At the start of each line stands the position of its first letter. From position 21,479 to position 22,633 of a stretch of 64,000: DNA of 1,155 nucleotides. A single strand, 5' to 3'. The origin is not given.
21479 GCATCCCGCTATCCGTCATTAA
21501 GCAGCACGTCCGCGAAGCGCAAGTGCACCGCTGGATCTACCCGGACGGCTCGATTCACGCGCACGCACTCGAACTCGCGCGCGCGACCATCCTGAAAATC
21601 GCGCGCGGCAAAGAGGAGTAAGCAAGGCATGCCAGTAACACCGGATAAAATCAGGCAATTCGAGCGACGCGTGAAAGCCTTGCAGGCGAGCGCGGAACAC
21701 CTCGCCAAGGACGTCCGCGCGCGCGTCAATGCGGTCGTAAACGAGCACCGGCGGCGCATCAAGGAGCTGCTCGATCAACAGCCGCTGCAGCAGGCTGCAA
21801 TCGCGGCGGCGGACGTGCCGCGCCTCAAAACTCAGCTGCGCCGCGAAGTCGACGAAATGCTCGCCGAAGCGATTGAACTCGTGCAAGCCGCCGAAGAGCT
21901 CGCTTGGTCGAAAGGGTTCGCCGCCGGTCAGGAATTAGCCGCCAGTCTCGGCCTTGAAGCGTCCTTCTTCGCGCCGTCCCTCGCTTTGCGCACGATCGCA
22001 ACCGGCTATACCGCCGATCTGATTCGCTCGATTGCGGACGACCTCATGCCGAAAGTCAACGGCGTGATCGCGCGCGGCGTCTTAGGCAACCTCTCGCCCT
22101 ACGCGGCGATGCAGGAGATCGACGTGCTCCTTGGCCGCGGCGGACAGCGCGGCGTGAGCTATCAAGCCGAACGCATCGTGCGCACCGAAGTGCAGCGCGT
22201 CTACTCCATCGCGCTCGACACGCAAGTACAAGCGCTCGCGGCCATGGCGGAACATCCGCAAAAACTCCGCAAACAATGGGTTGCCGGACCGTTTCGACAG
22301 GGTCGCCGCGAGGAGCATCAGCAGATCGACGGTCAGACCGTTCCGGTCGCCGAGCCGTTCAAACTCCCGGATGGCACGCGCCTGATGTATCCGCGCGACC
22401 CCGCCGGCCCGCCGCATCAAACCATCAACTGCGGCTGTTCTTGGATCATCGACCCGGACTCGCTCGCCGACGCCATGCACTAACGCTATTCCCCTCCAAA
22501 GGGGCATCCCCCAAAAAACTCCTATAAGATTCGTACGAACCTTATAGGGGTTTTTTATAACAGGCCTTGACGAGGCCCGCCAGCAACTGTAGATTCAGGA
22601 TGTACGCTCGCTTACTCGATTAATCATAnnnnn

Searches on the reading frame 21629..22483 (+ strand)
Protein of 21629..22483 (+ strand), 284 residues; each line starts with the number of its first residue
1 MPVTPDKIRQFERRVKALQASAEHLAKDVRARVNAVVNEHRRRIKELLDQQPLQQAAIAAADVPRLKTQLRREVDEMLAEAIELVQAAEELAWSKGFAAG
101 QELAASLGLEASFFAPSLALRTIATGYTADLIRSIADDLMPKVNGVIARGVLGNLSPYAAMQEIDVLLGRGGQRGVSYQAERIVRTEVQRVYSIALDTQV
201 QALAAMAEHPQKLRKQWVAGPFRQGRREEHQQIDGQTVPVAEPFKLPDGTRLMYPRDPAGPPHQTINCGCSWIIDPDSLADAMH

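Call 10: search_protein_families(library=phrogs, proteins=[window:21629-22483:+], max_evalue=0.001)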
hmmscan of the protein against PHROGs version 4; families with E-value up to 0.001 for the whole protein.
window:21629-22483:+ (284 aa): 11 families
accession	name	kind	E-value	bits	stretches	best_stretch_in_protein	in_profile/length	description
phrog_2468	-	head and packaging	9e-31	108.4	1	16-271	19-268/303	head morphogenesis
phrog_3517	-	head and packaging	5.5e-19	69.7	1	162-278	217-331/371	head morphogenesis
phrog_859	-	head and packaging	1.1e-15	58.2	1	133-272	154-286/807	portal protein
phrog_2662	-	head and packaging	3.9e-13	49.9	1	29-282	492-715/717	portal protein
phrog_595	-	head and packaging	7e-10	39.8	1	13-271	66-293/513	head maturation protease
phrog_34890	-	head and packaging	9.3e-08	31.8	1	177-282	210-314/679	head morphogenesis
phrog_18477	-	head and packaging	2.3e-07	31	1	178-281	204-305/760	head morphogenesis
phrog_115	-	head and packaging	1.6e-06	28.5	1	137-279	204-321/665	minor head protein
phrog_21406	-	unknown function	1.4e-05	23.7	1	198-272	277-349/1668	-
phrog_6577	-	unknown function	5.2e-05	22.7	1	121-274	93-228/1066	-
phrog_19443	-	head and packaging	6.1e-05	22.7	1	176-271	200-280/579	minor head protein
